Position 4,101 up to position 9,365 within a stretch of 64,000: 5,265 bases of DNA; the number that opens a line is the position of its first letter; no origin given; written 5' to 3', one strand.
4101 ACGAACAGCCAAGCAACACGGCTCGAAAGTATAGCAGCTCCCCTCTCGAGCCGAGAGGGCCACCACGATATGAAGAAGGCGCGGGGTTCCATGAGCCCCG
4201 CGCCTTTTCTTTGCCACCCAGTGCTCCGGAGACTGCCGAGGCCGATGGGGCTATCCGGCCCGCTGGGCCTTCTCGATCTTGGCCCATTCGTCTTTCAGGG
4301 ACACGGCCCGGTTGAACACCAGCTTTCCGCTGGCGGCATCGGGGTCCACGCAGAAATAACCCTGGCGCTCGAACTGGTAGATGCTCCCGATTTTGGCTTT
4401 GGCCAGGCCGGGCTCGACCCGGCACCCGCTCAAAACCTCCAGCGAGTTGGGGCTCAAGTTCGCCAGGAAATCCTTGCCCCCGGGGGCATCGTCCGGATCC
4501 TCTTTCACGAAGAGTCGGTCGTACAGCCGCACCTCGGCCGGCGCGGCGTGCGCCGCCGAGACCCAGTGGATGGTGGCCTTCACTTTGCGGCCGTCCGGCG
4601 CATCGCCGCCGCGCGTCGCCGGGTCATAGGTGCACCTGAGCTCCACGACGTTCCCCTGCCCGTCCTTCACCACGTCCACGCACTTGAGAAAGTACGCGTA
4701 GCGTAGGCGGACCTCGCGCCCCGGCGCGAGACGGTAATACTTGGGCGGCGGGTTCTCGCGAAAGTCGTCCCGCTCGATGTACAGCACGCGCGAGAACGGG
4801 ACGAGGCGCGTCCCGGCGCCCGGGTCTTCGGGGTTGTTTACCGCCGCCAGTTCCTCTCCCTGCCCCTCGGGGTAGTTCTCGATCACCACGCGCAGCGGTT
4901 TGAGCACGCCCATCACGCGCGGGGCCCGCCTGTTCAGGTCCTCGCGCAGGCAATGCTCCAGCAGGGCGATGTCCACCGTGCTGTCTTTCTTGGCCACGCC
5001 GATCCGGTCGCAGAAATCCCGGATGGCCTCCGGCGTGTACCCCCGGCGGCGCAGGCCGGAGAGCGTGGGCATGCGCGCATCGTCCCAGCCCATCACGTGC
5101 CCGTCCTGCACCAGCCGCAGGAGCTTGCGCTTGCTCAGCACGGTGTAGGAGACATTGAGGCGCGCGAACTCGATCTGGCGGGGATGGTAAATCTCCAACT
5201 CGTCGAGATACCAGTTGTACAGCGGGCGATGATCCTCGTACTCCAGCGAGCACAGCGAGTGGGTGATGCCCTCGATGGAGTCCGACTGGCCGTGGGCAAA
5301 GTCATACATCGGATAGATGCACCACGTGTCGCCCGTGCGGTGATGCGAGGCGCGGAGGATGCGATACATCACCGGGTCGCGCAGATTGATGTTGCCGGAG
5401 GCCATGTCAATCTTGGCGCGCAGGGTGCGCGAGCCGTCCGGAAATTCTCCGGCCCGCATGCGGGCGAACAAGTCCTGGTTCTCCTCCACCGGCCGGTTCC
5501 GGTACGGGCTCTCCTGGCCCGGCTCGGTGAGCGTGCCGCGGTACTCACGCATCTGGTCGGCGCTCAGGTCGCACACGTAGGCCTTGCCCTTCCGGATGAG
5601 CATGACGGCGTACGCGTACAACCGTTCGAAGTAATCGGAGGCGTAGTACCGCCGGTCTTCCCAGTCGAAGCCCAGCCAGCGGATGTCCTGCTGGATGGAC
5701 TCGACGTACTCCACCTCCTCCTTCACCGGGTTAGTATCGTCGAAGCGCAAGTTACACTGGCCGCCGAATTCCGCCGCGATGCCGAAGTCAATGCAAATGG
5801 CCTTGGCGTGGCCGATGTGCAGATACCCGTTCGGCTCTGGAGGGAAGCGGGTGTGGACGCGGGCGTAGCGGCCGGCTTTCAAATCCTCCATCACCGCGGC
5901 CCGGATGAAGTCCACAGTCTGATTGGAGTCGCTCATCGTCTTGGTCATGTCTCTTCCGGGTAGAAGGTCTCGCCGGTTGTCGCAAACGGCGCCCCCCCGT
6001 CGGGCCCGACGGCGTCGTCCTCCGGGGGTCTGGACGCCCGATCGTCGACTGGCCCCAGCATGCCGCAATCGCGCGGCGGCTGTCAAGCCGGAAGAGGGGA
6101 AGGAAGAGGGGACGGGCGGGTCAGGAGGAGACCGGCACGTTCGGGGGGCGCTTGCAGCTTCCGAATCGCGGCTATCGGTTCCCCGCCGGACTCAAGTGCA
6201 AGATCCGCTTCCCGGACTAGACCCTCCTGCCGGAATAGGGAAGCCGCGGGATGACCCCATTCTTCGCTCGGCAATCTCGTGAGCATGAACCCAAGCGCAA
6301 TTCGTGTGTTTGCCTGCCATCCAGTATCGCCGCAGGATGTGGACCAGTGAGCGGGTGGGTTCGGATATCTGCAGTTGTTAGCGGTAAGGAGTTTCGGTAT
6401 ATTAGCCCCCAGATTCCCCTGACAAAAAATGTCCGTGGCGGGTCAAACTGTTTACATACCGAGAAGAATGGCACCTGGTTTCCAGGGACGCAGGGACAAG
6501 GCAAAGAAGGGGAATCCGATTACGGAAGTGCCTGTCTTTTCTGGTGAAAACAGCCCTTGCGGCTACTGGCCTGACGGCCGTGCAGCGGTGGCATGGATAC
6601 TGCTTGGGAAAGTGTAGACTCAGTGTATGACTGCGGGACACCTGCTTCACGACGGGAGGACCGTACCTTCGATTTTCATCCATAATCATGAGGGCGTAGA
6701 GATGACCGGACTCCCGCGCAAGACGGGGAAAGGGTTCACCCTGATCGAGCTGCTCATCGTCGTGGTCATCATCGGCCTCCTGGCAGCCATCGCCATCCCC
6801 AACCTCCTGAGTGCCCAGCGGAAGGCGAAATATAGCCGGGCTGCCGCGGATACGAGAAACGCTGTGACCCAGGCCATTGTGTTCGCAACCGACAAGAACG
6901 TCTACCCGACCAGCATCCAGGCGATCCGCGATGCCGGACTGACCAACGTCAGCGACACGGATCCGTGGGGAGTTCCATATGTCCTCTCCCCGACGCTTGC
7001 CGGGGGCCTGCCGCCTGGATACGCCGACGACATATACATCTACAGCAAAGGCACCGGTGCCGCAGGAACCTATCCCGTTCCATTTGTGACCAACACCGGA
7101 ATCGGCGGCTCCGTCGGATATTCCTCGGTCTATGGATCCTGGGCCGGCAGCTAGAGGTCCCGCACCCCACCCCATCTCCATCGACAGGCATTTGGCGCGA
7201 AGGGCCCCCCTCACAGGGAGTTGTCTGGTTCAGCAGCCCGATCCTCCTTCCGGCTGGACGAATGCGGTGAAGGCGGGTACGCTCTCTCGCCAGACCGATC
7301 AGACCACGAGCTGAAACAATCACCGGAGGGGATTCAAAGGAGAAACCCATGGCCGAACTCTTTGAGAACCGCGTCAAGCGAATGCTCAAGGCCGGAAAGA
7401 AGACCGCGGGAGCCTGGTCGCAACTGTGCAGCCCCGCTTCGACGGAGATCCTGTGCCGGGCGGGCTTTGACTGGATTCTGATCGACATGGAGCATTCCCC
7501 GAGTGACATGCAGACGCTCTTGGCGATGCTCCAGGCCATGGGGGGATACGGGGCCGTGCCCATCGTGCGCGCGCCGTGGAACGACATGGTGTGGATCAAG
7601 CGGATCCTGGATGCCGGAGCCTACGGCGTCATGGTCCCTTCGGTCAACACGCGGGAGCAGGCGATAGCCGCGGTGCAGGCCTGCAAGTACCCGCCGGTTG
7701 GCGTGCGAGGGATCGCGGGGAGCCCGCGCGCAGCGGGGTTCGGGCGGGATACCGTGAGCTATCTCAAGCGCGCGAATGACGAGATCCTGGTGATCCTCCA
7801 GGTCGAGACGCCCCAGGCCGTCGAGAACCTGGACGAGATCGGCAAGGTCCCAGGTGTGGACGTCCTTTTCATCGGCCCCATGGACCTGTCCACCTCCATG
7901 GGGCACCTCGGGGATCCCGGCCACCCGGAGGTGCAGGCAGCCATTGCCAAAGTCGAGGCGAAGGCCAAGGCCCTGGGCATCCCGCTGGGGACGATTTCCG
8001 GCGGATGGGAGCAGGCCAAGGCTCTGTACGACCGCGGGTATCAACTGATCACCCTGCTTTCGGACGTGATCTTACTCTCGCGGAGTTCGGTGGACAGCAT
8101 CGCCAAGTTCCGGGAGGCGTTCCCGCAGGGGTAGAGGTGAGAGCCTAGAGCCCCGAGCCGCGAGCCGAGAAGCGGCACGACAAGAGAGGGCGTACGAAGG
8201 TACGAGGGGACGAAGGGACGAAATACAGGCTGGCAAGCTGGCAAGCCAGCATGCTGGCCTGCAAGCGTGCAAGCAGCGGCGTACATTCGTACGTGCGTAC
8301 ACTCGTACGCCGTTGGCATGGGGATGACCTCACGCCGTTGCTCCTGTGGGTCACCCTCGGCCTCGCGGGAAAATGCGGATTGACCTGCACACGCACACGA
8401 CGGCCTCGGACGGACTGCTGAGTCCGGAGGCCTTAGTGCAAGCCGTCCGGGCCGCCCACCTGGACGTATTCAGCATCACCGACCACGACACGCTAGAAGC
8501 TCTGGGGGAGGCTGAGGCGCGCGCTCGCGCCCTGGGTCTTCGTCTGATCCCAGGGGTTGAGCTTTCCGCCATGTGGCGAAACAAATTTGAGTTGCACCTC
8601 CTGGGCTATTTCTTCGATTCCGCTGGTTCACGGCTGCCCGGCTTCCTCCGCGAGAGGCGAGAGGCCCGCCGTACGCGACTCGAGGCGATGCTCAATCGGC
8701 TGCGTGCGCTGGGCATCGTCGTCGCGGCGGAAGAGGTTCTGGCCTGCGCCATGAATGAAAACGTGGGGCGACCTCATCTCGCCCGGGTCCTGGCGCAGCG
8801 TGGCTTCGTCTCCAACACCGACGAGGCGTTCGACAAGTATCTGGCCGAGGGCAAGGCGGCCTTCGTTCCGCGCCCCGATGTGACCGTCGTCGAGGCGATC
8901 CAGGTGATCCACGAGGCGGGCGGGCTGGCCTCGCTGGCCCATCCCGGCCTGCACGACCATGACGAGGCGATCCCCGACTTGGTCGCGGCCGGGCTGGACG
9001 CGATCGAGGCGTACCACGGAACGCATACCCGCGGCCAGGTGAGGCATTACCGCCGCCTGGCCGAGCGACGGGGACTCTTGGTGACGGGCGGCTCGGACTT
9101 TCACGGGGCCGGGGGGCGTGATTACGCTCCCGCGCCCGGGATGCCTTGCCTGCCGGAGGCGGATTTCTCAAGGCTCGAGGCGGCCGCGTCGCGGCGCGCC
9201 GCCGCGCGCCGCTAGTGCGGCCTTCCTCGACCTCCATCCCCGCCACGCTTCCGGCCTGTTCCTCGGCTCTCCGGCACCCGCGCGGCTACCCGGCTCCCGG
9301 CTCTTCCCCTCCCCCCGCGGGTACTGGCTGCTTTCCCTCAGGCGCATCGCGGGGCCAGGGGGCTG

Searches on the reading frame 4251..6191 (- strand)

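Call 26: search_protein_families(library=pfam, max_evalue=0.0001, proteins=[window:4251-6191:-])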
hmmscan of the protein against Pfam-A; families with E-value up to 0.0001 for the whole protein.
window:4251-6191:- (646 aa): 3 families
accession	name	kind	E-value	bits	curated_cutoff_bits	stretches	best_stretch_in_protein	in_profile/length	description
PF00749.27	tRNA-synt_1c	-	1.3e-107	359.8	23.4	1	112-420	2-313/314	tRNA synthetases class I (E and Q), catalytic domain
PF03950.23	tRNA-synt_1c_C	-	4.2e-28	97.9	23.9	1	423-523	1-91/91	tRNA synthetases class I (E and Q), anti-codon binding domain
PF20974.2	tRNA-synt_1c_C2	-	9.9e-26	90.7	23.9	1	540-616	1-69/69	tRNA synthetases class I (E and Q), anti-codon binding domain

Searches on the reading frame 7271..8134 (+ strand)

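Call 26: search_protein_families(library=pfam, max_evalue=0.0001, proteins=[window:7271-8134:+])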
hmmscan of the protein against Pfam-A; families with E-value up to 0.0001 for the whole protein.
window:7271-8134:+ (287 aa): 1 family
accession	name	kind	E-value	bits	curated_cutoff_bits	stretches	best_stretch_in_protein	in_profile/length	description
PF03328.21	HpcH_HpaI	-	3.8e-48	164.1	25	1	47-268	3-217/221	HpcH/HpaI aldolase/citrate lyase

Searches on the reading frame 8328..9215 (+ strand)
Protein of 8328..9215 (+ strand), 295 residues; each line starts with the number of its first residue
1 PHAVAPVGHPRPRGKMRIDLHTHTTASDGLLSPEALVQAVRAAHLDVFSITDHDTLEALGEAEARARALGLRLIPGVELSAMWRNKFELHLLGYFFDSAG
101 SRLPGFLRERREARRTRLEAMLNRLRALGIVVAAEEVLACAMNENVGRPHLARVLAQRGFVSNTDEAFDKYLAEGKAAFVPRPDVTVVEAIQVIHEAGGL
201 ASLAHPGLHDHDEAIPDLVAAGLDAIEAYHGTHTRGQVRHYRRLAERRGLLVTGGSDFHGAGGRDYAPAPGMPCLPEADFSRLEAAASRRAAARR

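Call 26: search_protein_families(library=pfam, max_evalue=0.0001, proteins=[window:8328-9215:+])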
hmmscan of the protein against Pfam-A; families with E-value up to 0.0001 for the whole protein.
window:8328-9215:+ (295 aa): 1 family
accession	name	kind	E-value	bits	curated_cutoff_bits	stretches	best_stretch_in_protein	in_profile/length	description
PF02811.25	PHP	-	8.8e-10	39.6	26.4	1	19-87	1-73/164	PHP domain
